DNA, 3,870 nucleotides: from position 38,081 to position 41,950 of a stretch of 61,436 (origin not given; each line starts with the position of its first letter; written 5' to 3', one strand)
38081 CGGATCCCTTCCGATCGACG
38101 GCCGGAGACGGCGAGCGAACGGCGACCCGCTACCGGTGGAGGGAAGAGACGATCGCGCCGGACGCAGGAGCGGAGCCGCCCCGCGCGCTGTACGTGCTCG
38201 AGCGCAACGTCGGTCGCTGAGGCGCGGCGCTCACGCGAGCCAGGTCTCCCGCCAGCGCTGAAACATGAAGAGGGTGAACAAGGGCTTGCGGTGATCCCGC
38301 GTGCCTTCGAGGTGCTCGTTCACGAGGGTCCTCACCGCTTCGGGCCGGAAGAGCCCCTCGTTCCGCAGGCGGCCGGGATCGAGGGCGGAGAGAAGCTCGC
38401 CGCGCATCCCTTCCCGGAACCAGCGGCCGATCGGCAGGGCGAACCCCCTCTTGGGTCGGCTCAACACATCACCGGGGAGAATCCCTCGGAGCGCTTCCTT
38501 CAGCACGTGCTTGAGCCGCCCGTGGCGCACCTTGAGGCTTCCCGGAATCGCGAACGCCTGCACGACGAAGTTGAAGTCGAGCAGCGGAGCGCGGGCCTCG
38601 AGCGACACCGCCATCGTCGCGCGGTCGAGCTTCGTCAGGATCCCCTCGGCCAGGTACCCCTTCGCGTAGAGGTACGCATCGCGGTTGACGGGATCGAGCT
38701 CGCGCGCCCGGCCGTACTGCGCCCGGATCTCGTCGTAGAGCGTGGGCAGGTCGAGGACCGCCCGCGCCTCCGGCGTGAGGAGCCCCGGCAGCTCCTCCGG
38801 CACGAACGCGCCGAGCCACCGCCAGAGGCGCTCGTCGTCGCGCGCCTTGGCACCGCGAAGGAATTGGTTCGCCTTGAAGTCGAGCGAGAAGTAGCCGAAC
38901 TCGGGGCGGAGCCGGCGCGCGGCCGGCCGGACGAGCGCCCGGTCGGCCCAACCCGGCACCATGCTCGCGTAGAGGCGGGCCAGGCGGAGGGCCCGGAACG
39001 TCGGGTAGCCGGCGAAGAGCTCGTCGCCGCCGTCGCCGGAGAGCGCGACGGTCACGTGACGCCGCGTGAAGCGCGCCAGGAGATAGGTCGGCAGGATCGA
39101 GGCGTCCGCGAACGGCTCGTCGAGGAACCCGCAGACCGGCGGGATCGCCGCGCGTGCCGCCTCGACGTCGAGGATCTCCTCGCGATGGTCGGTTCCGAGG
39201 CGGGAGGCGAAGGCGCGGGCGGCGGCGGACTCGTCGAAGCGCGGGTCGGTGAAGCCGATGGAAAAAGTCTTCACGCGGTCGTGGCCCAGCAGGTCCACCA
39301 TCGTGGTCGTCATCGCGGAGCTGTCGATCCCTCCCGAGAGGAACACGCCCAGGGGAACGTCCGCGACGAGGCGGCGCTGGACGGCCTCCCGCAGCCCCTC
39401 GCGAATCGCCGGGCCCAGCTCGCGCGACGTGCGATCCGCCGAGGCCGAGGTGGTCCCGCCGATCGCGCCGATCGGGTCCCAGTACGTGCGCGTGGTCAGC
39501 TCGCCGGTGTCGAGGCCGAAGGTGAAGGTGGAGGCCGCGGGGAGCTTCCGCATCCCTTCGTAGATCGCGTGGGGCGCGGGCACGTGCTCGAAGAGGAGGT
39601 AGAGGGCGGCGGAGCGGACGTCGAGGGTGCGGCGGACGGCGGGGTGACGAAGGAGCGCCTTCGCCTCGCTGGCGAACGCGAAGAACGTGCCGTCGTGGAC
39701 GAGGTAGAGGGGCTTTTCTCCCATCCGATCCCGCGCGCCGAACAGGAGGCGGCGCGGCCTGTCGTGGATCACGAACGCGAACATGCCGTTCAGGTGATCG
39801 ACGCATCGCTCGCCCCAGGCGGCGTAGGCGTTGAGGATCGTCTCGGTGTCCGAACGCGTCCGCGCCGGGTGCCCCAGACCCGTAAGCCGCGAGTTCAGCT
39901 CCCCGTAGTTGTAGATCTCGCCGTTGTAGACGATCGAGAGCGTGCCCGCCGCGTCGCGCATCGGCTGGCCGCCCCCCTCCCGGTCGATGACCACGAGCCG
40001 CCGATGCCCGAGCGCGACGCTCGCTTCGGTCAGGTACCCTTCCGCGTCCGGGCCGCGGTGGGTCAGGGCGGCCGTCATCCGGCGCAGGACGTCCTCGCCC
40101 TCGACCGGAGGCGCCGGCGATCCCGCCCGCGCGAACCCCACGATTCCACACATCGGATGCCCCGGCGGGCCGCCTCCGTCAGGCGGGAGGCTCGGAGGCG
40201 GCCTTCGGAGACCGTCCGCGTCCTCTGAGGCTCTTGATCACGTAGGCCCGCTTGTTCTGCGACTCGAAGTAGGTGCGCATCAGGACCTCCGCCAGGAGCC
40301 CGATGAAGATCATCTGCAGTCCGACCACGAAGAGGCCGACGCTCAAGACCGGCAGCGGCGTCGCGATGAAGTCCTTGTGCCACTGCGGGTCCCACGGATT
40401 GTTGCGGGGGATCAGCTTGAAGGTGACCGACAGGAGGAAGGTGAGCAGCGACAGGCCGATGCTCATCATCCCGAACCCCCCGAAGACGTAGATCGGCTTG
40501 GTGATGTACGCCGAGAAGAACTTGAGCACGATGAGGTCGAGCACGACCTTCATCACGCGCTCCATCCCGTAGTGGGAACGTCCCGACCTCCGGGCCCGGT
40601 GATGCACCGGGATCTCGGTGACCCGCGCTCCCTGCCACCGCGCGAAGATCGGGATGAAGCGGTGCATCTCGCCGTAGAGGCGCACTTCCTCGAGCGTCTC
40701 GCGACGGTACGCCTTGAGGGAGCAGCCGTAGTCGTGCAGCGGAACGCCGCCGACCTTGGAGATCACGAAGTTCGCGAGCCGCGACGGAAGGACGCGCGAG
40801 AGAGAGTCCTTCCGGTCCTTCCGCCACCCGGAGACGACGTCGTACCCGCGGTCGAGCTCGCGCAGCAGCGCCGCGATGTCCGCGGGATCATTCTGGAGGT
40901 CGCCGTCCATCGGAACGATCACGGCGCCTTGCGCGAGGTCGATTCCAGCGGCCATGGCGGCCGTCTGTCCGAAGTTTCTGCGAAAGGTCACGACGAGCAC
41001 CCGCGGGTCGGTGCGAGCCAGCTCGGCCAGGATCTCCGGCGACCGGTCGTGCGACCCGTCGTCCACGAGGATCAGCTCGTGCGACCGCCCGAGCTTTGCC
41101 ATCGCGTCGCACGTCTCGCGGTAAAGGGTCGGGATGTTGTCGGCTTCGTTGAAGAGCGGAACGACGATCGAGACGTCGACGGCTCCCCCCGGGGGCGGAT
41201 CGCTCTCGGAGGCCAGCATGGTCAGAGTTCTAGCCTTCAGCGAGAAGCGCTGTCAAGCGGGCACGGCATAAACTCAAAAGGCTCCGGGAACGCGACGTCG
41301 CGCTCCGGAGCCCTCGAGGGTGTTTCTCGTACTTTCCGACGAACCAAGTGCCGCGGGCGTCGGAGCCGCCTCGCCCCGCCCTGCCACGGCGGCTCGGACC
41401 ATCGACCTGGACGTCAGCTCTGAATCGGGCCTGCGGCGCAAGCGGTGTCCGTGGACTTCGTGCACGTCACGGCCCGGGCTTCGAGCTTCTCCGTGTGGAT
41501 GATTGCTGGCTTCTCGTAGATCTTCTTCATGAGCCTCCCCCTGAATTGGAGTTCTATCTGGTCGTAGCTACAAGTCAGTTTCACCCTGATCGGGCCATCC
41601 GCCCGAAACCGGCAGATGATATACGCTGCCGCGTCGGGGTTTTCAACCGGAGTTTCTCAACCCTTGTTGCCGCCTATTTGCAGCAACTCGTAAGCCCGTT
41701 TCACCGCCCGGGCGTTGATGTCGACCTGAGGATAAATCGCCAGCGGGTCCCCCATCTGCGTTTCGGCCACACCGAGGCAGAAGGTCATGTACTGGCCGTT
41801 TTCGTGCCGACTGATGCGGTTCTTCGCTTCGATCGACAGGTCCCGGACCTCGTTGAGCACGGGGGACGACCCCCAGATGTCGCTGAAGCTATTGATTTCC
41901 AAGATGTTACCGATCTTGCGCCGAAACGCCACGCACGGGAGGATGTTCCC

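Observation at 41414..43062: Compact radical-SAM RiPP cassette with an unannotated 38-aa precursor (PqqD-like, rSAM, peptide)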

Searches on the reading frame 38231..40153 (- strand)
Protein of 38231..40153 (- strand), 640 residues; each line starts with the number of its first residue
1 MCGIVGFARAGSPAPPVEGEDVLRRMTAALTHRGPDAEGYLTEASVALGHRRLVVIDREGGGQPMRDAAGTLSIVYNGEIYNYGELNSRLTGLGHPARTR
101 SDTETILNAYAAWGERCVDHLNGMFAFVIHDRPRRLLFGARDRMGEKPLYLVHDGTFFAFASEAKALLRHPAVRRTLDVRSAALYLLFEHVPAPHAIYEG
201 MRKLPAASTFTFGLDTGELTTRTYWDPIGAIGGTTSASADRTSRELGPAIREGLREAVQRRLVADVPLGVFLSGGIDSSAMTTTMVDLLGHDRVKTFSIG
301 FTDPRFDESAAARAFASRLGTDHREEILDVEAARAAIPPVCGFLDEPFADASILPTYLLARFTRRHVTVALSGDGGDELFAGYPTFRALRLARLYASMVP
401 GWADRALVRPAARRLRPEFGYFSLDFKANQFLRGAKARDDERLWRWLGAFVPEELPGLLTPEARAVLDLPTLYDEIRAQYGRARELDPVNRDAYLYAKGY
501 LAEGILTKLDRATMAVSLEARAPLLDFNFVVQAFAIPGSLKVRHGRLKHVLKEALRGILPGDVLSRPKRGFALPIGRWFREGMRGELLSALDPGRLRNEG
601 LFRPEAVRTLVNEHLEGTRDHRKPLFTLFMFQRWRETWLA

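Call 24: search_protein_families(library=pfam, proteins=[window:38231-40153:-], max_evalue=0.001)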
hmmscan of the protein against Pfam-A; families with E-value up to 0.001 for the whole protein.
window:38231-40153:- (640 aa): 4 families
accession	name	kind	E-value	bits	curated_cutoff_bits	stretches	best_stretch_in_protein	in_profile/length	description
PF00733.27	Asn_synthase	-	1.1e-94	318.4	21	1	250-635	2-353/354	Asparagine synthase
PF13537.11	GATase_7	-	2.6e-43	147.4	25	1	50-168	1-122/123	Glutamine amidotransferase domain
PF13522.11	GATase_6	-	1.2e-39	135.7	27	1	35-163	1-130/130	Glutamine amidotransferase domain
PF02540.23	NAD_synthase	-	0.00034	20.3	21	1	250-324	5-77/242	NAD synthase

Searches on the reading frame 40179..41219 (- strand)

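Call 24: search_protein_families(library=pfam, proteins=[window:40179-41219:-], max_evalue=0.001)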
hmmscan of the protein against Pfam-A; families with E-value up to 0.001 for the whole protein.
window:40179-41219:- (346 aa): 1 family
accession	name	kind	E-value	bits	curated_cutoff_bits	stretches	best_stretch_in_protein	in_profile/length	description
PF00535.33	Glycos_transf_2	-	9.9e-30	104.1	23.3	1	17-179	1-167/168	Glycosyl transferase family 2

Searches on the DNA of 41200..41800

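Call 35: search_rna_families(source=window, start=41200, end=41800, threshold=evalue, max_evalue=1)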
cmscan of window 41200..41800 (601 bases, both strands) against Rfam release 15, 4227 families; matches with E-value up to 1: 0.
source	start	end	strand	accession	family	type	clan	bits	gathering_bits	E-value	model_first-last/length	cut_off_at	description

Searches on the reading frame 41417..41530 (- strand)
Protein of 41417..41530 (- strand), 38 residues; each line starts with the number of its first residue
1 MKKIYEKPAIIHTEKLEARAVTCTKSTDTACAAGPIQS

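Call 3: search_protein_families(library=ncbifam, proteins=[window:41417-41530:-], max_evalue=1)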
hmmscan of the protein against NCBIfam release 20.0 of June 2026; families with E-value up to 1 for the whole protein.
seq(38 aa): 0 families

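Call 4: search_protein_families(library=pfam, proteins=[window:41417-41530:-], max_evalue=1)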
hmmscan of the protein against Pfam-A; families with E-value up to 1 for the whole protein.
seq(38 aa): 0 families
